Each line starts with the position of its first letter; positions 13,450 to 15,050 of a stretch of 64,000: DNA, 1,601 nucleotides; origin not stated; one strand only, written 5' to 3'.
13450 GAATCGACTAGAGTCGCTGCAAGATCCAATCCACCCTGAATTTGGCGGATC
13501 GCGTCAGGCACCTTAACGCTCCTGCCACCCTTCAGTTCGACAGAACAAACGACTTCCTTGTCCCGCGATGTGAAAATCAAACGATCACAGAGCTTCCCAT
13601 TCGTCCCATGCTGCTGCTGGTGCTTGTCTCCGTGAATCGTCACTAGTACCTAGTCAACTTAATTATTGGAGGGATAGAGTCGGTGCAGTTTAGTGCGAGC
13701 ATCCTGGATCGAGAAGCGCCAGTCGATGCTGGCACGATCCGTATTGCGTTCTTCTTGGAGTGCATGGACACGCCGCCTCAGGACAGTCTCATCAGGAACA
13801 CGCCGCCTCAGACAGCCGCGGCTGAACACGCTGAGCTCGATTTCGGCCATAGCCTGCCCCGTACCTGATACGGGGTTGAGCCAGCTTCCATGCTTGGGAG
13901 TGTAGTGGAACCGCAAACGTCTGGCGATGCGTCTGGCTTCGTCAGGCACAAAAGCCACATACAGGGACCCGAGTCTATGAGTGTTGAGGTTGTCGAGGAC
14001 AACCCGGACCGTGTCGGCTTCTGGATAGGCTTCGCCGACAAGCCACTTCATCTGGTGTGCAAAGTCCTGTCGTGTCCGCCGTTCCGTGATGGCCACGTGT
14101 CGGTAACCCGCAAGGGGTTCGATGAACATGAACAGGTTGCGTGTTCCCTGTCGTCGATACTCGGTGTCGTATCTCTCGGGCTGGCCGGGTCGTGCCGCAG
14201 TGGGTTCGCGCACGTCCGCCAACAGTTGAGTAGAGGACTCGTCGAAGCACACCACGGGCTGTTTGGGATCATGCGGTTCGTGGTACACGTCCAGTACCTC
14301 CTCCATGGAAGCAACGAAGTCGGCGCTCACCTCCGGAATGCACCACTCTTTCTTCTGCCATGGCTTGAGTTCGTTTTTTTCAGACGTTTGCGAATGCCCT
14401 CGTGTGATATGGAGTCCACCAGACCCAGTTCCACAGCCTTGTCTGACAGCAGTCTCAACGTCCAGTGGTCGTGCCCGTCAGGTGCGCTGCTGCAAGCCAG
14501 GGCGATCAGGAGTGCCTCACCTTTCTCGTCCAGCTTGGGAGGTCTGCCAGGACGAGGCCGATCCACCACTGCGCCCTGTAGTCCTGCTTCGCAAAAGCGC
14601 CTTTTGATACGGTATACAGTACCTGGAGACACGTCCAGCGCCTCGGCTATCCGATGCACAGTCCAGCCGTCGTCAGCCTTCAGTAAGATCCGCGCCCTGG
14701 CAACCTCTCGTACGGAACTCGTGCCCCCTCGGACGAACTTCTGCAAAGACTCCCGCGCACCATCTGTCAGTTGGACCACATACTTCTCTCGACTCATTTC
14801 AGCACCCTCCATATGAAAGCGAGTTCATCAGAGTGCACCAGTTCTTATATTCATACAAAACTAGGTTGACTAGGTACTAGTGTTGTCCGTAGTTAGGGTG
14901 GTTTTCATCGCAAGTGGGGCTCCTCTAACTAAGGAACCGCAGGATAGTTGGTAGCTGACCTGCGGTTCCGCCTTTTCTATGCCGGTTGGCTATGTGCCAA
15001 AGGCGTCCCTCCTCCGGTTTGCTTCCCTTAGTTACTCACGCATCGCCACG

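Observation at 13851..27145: A 24-nt hairpin-forming insert translated in frame as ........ inside three unrelated genes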

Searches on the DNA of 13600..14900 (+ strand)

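Call 11: search_dna_similar(query=window:13600-14900:+, collection=plasmids, mode=near)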
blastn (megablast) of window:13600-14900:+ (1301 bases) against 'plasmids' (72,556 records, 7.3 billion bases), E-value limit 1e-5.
No match.

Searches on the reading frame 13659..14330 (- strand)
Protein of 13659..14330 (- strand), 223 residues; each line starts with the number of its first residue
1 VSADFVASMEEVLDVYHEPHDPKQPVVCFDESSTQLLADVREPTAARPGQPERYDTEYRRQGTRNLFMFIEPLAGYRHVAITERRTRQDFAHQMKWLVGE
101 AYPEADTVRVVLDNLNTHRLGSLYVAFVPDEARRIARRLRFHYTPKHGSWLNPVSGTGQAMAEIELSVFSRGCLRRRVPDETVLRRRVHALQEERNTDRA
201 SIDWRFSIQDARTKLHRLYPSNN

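Call 10: search_protein_families(library=pfam, proteins=[window:13659-14330:-], max_evalue=0.01)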
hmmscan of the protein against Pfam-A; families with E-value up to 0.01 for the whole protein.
window:13659-14330:- (223 aa): 1 family
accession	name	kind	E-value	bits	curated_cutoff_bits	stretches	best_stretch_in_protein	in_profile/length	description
PF13358.12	DDE_3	-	1.2e-20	74.3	28.6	1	25-155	1-123/146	DDE superfamily endonuclease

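Call 12: find_homologous_proteins(query=window:13659-14330:-, max_evalue=1e-10)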
Query window:13659-14330:- (223 aa): 8000 proteins with E <= 1e-10 among 8000 candidates; the best 120 are listed.
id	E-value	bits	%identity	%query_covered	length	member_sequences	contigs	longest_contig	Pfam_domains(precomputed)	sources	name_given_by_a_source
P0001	4.6e-140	483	99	96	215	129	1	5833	PF13358.13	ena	-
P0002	7.2e-135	466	95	100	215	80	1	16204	PF13358.13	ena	-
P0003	8.6e-108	377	83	94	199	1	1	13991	PF13358.13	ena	-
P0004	6.1e-104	365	73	100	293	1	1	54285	PF13358.13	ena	-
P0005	1.6e-103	363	79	96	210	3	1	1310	PF13358.13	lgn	-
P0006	1.3e-100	354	63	99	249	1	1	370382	PF13358.13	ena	-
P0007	1.0e-99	351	71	100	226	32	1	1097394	PF13358.13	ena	-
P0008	1.7e-98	347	68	100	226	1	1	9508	PF13358.13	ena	-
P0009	2.7e-98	346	69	100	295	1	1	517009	PF13358.13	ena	-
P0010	5.3e-98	345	70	99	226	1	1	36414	PF13358.13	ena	-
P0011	6.3e-98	345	68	100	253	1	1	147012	PF13358.13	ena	-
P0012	9.0e-98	344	71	100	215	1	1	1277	PF13358.13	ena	-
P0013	1.0e-97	344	70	100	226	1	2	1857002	PF13358.13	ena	-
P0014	1.1e-97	344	69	99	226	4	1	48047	PF13358.13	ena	-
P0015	2.9e-97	343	71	99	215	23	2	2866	PF13358.13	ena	-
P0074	3.0e-93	330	68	96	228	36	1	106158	PF13358.13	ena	-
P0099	9.9e-93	328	66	96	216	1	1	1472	PF13358.13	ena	-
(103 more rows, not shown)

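Call 16: find_encoding_contigs(protein=P0002, flank=10000, max_places=3)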
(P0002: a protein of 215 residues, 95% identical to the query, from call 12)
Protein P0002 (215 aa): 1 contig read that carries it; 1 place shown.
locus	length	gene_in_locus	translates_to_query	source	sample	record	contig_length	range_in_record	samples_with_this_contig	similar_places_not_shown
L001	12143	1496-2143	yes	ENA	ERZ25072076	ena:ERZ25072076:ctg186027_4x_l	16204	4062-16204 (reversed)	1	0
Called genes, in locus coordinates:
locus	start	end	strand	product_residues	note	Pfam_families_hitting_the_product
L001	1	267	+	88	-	?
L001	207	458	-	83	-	PF04255:DUF433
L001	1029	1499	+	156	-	PF13384:HTH_23, PF13551:HTH_29, PF13565:HTH_32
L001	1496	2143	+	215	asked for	PF13358:DDE_3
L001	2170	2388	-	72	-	-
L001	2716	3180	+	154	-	-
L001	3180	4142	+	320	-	-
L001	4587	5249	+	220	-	-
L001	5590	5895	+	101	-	PF12840:HTH_20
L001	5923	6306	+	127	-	PF00903:Glyoxalase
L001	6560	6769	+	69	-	-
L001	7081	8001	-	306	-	PF08843:AbiEii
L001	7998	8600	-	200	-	PF13338:AbiEi_4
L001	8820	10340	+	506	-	PF13701:DDE_Tnp_1_4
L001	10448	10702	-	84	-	-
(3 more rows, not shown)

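Call 17: find_encoding_contigs(protein=P0074, flank=10000, max_places=3)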
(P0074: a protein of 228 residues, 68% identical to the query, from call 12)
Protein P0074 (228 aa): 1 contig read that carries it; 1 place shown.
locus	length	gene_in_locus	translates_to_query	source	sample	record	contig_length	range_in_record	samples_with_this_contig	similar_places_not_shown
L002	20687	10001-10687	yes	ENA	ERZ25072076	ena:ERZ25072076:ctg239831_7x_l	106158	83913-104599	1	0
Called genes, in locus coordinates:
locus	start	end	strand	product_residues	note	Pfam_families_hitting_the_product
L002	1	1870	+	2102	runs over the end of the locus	PF00028:Cadherin, PF05345:He_PIG (faint), PF17963:Big_9 (faint), PF23592:Cadherin_CELSR2_9th (faint), PF25374:Cadherin_FAT4_N (faint), PF28399:Ig_CLSTN (faint), PF00028:Cadherin, PF00028:Cadherin, +7 more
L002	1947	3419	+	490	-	PF00028:Cadherin (weak), PF23592:Cadherin_CELSR2_9th (faint), PF00028:Cadherin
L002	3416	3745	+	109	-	PF00239:Resolvase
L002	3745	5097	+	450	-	-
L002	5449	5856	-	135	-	-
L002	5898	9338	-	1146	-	-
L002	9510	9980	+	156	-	PF13384:HTH_23, PF13518:HTH_28 (weak), PF13551:HTH_29, PF13565:HTH_32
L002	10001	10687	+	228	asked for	PF13358:DDE_3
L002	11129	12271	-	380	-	PF13458:Peripla_BP_6, PF01094:ANF_receptor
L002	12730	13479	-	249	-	PF05685:Uma2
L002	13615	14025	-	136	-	PF01385:OrfB_IS605 (weak)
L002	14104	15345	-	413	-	PF12323:HTH_OrfB_IS605, PF01385:OrfB_IS605, PF07282:Cas12f1-like_TNB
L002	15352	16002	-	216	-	PF13411:MerR_1, PF00376:MerR, PF00239:Resolvase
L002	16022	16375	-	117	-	PF00376:MerR, PF13411:MerR_1, PF00239:Resolvase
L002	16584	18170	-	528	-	-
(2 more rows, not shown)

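Call 18: find_encoding_contigs(protein=P0003, flank=10000, max_places=3)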
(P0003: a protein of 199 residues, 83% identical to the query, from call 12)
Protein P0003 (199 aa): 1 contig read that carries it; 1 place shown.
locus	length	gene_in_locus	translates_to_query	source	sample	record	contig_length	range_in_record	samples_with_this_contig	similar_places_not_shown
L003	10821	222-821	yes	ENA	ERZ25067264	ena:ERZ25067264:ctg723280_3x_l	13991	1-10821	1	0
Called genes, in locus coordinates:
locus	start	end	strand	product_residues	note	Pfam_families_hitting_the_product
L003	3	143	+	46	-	?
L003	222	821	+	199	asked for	PF13358:DDE_3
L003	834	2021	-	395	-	PF22187:DUF6946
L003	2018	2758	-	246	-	PF13489:Methyltransf_23, PF01209:Ubie_methyltran, PF05148:Methyltransf_8 (faint), PF13847:Methyltransf_31, PF08241:Methyltransf_11, PF08242:Methyltransf_12, PF13649:Methyltransf_25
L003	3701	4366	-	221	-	PF13378:MR_MLE_C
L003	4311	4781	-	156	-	PF02746:MR_MLE_N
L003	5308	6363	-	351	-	PF01757:Acyl_transf_3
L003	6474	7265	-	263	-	PF00106:adh_short, PF08659:KR, PF13561:adh_short_C2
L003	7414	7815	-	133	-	PF01442:Apolipoprotein (weak)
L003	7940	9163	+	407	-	PF07690:MFS_1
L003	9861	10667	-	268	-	PF02661:Fic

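Call 73: find_encoding_contigs(protein=P0099, flank=1000, max_places=1)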
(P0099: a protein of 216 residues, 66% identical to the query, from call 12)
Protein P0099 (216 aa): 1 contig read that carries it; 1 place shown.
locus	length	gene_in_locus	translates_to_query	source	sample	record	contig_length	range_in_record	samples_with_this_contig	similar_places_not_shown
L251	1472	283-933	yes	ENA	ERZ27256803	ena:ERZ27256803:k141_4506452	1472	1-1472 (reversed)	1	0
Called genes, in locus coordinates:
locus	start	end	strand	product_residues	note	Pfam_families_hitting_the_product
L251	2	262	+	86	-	?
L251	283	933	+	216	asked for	PF13358:DDE_3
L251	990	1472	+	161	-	?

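Call 89: predict_structure(alignment_id=A3)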
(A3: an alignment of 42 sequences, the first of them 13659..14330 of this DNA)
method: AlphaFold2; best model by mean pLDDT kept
length: 223 residues; sequences in the alignment: 42
mean_pLDDT: 56.4   pTM: 0.57
mean pLDDT of the five models: 56.4, 56.1, 54.2, 53.5, 49.6
residues with pLDDT >= 90: 15; 70-90: 53; 50-70: 54; < 50: 101
segments of 3 or more residues with pLDDT < 50: 31-43, 50-68, 75-84, 147-181, 183-185, 194-206
pLDDT, mean of each block of 10 residues (from residue 1): 68 73 75 36 51 33 37 46 58 82 86 62 86 92 59 33 30 35 49 44 44 64 51
secondary structure, 60 per line:
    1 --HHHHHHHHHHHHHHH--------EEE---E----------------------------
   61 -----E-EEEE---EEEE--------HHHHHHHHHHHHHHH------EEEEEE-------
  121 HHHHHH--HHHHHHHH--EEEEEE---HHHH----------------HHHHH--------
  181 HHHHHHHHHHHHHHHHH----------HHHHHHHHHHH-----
elements in order: H3-17 E26-28 E68-71 E75-78 H87-101 E108-113 H121-126 H129-136 E139-144 H148-151 H168-172 H181-197 H208-218

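Call 94: find_encoding_contigs(protein=P0001, flank=4000, max_places=8)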
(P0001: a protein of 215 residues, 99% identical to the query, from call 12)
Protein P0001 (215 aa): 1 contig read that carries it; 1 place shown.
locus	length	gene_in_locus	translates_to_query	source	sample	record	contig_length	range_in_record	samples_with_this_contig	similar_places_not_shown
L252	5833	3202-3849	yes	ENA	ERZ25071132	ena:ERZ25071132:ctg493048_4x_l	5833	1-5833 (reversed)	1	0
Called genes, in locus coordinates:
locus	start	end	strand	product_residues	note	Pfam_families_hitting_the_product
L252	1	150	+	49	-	?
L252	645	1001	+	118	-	-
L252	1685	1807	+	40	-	-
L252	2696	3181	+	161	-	PF02796:HTH_7 (faint), PF13384:HTH_23, PF13518:HTH_28, PF13551:HTH_29, PF13565:HTH_32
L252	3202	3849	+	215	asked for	PF13358:DDE_3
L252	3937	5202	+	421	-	PF13546:DDE_5, PF01609:DDE_Tnp_1 (weak)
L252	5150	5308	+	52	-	-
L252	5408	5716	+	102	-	PF05598:DUF772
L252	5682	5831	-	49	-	?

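Call 95: find_encoding_contigs(protein=P0007, flank=4000, max_places=8)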
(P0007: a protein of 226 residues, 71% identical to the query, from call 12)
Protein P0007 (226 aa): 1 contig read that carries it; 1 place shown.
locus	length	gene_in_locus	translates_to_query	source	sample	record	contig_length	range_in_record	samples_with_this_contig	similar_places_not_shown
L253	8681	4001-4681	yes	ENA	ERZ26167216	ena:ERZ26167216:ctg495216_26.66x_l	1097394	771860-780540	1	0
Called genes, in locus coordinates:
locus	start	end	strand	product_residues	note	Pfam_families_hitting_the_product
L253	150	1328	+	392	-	-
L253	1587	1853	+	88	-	-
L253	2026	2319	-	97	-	-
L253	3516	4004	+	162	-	PF13384:HTH_23, PF13551:HTH_29, PF13565:HTH_32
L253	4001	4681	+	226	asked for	PF13358:DDE_3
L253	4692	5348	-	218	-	PF13358:DDE_3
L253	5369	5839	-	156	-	PF13936:HTH_38 (faint), PF13384:HTH_23, PF13518:HTH_28 (weak), PF13551:HTH_29, PF13565:HTH_32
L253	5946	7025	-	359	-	PF08240:ADH_N, PF16912:Glu_dehyd_C, PF00107:ADH_zinc_N, PF13602:ADH_zinc_N_2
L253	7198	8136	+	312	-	PF00296:Bac_luciferase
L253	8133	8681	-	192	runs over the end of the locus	PF00561:Abhydrolase_1, PF12697:Abhydrolase_6, PF12146:Hydrolase_4 (faint), PF03096:Ndr (faint)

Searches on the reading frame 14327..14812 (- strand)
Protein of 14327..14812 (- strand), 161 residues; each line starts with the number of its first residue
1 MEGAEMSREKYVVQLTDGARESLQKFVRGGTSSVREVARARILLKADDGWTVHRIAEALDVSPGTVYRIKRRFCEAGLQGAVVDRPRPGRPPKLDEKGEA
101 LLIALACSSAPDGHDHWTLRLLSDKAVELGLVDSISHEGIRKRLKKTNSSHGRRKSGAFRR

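Call 10: search_protein_families(library=pfam, proteins=[window:14327-14812:-], max_evalue=0.01)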
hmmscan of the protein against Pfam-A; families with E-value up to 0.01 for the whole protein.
window:14327-14812:- (161 aa): 15 families
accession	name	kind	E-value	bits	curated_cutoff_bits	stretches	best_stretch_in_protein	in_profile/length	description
PF13565.12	HTH_32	-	4.7e-21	75.6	33.7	1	65-144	1-73/73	Homeodomain-like domain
PF13551.12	HTH_29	-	6.4e-15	55.4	28.1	1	39-97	1-61/64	Winged helix-turn helix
PF13384.12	HTH_23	-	5.6e-14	51.9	24.6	1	34-81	2-49/50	Homeodomain-like domain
PF13518.12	HTH_28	-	3.8e-09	36.9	25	1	39-89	2-51/52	Helix-turn-helix domain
PF02796.21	HTH_7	-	3.7e-06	27.4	23.8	1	39-71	13-43/45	Helix-turn-helix domain of resolvase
PF08279.18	HTH_11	-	0.0014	18.9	25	1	42-68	8-34/55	HTH domain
PF08281.18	Sigma70_r4_2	-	0.0014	18.7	25.7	1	39-68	16-45/54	Sigma-70, region 4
PF04545.22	Sigma70_r4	-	0.0017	18.3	24.1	0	47-72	18-43/50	Sigma-70, region 4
PF09339.16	HTH_IclR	-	0.002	18.3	22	1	43-71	12-40/52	IclR helix-turn-helix domain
PF13412.12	HTH_24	-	0.0026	17.7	21.9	1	43-78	11-46/48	Winged helix-turn-helix DNA-binding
PF13011.12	LZ_Tnp_IS481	-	0.0033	18.1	22.2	1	47-93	23-69/85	leucine-zipper of insertion element IS481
PF13542.12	HTH_Tnp_ISL3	-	0.004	17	27.4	0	39-69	17-46/51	Helix-turn-helix domain of transposase family ISL3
PF01527.26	HTH_Tnp_1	-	0.0063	17.1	24.1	0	39-77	12-50/75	Transposase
PF06056.18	Terminase_5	-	0.0065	16.8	20.3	0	49-75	13-39/58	Putative ATPase subunit of terminase (gpP-like)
PF13936.12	HTH_38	-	0.0065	16.6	27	0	40-68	11-39/44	Helix-turn-helix domain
